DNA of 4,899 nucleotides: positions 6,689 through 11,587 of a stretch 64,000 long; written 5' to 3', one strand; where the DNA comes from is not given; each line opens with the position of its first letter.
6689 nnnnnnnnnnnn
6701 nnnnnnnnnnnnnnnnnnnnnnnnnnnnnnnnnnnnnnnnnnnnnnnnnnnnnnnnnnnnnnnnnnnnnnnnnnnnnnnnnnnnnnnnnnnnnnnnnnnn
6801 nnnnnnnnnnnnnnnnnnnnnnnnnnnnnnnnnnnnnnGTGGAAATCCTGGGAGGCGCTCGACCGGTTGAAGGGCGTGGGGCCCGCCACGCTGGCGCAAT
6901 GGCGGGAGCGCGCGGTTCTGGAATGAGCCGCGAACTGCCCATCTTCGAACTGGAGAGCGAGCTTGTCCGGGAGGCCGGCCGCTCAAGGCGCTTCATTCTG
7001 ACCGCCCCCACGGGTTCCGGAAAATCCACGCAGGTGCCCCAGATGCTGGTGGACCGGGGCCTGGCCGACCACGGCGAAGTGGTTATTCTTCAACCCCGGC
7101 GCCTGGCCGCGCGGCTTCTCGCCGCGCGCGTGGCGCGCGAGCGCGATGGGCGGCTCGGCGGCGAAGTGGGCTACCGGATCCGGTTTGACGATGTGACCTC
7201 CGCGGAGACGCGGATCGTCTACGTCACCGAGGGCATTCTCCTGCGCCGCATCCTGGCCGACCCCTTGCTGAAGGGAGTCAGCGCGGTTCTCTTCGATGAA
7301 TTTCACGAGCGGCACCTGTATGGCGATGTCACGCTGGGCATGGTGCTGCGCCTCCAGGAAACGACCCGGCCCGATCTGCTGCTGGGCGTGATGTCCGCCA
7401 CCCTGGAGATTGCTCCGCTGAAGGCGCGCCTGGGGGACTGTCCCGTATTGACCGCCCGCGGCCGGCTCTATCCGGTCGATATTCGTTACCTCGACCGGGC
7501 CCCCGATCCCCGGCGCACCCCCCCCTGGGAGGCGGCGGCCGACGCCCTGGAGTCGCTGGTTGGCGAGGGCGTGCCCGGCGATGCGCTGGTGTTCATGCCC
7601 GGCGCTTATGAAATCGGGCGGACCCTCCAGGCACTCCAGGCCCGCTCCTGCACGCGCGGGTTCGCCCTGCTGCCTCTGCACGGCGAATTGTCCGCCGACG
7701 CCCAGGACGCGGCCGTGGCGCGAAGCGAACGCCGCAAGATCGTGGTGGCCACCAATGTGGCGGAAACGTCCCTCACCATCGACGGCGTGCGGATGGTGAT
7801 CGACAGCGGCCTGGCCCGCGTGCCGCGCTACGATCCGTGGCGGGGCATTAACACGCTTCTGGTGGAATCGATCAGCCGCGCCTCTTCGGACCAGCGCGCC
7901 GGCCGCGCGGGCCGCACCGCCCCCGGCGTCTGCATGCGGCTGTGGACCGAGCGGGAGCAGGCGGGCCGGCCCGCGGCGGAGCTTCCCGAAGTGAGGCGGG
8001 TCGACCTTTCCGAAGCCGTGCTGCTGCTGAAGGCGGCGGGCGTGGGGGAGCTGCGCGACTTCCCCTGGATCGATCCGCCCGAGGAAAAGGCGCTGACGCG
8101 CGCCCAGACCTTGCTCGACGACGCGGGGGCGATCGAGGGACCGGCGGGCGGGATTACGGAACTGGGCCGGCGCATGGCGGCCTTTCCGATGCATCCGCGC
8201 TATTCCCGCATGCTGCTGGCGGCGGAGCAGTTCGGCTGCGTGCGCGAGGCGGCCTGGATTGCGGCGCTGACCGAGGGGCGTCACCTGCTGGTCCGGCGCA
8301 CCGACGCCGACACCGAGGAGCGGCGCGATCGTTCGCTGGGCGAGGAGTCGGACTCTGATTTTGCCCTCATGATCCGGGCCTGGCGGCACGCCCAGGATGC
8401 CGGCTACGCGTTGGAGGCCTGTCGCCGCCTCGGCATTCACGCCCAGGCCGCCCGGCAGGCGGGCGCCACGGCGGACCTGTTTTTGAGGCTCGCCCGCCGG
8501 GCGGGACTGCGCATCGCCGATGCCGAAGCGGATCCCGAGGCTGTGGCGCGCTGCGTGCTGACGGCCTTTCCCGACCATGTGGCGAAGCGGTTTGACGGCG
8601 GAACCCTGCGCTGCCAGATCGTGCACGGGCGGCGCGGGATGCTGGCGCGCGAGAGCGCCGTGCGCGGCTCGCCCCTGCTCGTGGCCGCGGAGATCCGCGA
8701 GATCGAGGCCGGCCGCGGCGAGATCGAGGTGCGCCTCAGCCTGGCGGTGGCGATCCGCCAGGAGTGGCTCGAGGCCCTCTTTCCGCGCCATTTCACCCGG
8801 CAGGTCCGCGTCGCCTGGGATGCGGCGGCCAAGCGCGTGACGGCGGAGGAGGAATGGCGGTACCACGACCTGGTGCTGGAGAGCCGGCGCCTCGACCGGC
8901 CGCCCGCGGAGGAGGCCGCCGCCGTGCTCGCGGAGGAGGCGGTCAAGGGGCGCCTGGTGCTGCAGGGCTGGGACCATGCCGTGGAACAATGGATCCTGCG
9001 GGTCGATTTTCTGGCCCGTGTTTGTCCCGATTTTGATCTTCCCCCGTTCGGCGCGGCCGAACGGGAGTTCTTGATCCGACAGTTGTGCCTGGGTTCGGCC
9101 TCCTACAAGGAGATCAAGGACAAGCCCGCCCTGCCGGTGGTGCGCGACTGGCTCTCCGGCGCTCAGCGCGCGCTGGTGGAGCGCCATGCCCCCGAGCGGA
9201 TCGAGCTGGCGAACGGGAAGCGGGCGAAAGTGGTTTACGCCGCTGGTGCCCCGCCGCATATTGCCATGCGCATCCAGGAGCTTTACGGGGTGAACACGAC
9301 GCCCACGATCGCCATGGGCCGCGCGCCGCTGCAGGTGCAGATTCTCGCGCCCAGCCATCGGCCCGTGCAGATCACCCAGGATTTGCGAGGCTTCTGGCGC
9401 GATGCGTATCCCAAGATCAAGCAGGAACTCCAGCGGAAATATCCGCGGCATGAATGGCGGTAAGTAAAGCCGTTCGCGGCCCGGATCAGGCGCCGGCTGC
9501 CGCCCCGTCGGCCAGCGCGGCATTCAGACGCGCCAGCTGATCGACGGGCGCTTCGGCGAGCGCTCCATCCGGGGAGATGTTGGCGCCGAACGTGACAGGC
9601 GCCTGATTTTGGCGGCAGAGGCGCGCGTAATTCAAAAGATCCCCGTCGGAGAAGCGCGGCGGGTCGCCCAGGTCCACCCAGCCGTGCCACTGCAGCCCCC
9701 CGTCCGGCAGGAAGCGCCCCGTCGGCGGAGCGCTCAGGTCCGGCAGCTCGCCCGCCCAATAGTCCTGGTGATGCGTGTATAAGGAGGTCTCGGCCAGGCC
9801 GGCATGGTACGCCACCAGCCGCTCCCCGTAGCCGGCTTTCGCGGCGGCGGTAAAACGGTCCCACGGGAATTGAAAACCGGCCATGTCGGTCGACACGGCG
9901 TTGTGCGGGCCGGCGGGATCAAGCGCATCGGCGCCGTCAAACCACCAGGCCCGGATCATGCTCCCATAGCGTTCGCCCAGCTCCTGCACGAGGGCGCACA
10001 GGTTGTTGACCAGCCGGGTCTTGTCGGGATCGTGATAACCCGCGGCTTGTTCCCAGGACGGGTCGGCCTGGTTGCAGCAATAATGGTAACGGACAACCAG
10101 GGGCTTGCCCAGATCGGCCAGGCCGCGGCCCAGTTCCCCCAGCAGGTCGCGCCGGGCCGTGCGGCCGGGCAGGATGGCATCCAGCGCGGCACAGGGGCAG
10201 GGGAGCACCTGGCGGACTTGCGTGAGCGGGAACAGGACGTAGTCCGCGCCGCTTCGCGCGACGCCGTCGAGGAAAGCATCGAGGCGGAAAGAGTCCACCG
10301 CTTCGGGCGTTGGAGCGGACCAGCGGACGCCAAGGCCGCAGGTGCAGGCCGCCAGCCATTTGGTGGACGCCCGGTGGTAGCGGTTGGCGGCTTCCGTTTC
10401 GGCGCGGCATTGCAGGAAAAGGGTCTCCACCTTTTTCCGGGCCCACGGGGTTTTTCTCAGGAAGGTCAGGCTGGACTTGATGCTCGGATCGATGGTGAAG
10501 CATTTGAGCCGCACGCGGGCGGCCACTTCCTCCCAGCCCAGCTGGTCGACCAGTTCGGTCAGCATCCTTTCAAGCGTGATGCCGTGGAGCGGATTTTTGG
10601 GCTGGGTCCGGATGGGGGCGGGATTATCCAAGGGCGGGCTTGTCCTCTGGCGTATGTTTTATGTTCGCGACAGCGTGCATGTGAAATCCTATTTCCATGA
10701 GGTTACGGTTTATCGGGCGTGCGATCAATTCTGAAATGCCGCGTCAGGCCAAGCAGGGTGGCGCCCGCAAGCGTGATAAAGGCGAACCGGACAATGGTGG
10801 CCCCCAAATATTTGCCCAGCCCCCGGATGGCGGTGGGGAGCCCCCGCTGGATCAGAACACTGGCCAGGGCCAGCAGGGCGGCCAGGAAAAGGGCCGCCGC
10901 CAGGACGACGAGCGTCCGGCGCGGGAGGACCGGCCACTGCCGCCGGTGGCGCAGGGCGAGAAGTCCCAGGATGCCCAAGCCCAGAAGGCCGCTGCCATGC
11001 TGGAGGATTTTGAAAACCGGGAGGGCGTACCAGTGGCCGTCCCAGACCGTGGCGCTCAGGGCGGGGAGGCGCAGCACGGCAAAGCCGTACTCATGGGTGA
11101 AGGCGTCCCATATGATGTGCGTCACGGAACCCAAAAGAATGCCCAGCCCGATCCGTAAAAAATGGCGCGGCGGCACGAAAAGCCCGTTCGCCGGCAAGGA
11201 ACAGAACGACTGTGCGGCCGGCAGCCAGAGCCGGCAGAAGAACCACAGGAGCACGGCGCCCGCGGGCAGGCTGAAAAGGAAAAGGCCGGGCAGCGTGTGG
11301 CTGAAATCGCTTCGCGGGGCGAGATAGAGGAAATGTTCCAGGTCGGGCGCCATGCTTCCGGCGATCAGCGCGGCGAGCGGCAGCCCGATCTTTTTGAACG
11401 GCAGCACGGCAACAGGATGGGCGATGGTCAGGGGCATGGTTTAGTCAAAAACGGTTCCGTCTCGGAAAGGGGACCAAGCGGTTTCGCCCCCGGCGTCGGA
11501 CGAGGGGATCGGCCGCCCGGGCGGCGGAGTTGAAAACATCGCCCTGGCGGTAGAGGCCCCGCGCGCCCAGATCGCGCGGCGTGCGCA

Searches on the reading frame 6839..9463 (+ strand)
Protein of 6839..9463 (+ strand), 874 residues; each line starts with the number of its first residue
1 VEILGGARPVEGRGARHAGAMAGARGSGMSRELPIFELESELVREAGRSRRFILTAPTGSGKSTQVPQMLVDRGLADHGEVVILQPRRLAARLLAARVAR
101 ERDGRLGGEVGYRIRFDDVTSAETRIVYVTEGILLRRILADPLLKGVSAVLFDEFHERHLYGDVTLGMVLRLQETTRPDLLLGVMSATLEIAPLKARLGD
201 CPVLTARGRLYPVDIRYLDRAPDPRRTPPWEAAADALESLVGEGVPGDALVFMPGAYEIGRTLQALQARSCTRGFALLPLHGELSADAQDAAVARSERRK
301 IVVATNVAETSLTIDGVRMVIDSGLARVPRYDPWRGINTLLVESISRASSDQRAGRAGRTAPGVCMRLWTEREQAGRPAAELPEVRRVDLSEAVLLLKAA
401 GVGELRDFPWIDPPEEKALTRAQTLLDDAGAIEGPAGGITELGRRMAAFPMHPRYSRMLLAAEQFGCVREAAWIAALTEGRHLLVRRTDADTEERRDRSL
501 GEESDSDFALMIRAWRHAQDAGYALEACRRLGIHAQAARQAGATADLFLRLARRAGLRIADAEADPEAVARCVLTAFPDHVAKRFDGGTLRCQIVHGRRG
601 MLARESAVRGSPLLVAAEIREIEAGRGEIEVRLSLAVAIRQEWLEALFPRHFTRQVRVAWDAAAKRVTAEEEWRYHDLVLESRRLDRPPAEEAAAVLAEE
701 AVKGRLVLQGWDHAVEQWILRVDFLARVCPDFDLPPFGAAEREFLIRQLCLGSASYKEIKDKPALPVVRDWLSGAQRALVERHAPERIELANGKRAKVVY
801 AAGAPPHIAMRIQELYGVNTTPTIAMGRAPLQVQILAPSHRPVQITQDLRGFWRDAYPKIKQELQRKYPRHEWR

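Call 66: search_protein_families(library=pfam, proteins=[window:6839-9463:+], max_evalue=0.0001)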
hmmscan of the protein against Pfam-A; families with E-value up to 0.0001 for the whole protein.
window:6839-9463:+ (874 aa): 4 families
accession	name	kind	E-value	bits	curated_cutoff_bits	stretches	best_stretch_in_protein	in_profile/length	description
PF08482.15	HrpB_C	-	2.1e-36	125.6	25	1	749-873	5-129/133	ATP-dependent helicase C-terminal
PF00271.37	Helicase_C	-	7e-12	46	23.5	1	235-360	4-109/110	Helicase conserved C-terminal domain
PF21010.2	HA2_C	-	2.9e-07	31.4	21.3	1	452-503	1-60/77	Helicase associated domain (HA2), ratchet-like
PF00270.35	DEAD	-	4.2e-07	30.3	26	1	46-190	11-161/167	DEAD/DEAH box helicase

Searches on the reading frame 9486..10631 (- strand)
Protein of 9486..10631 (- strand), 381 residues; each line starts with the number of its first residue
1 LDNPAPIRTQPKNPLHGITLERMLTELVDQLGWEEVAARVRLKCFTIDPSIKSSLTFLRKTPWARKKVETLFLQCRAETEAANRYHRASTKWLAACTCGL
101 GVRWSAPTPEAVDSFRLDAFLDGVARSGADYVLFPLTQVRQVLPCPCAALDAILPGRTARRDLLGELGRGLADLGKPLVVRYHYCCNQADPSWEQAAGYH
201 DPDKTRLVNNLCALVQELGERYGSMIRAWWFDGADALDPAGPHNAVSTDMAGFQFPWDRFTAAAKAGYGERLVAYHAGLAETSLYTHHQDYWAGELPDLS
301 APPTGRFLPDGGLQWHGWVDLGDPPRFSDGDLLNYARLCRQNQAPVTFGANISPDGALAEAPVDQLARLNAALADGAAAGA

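Call 66: search_protein_families(library=pfam, proteins=[window:9486-10631:-], max_evalue=0.0001)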
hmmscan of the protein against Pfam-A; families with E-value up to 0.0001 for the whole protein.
window:9486-10631:- (381 aa): 1 family
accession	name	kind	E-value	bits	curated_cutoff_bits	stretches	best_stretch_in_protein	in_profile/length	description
PF09905.14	VF530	-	4.2e-31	107.4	27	1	12-73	2-63/63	DNA-binding protein VF530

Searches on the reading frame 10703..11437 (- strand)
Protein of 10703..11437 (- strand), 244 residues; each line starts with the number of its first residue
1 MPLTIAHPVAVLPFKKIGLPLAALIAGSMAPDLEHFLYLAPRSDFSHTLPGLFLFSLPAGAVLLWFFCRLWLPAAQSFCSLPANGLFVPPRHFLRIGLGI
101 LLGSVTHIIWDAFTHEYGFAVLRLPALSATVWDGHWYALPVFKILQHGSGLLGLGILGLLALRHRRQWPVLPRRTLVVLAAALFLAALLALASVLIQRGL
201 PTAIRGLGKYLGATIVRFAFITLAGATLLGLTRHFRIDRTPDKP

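Call 66: search_protein_families(library=pfam, proteins=[window:10703-11437:-], max_evalue=0.0001)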
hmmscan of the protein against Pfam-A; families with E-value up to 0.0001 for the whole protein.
window:10703-11437:- (244 aa): 3 families
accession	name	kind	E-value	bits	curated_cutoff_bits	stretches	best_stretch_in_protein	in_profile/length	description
PF13803.12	DUF4184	-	3.2e-43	148.6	25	1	1-196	1-196/229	Domain of unknown function (DUF4184)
PF00882.24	Zn_dep_PLPC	-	4.5e-12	46.7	26.8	1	1-151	1-117/167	Zinc dependent phospholipase C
PF04307.19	YdjM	-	1.7e-05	24.8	29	1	19-188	28-165/176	YdjM inner membrane protein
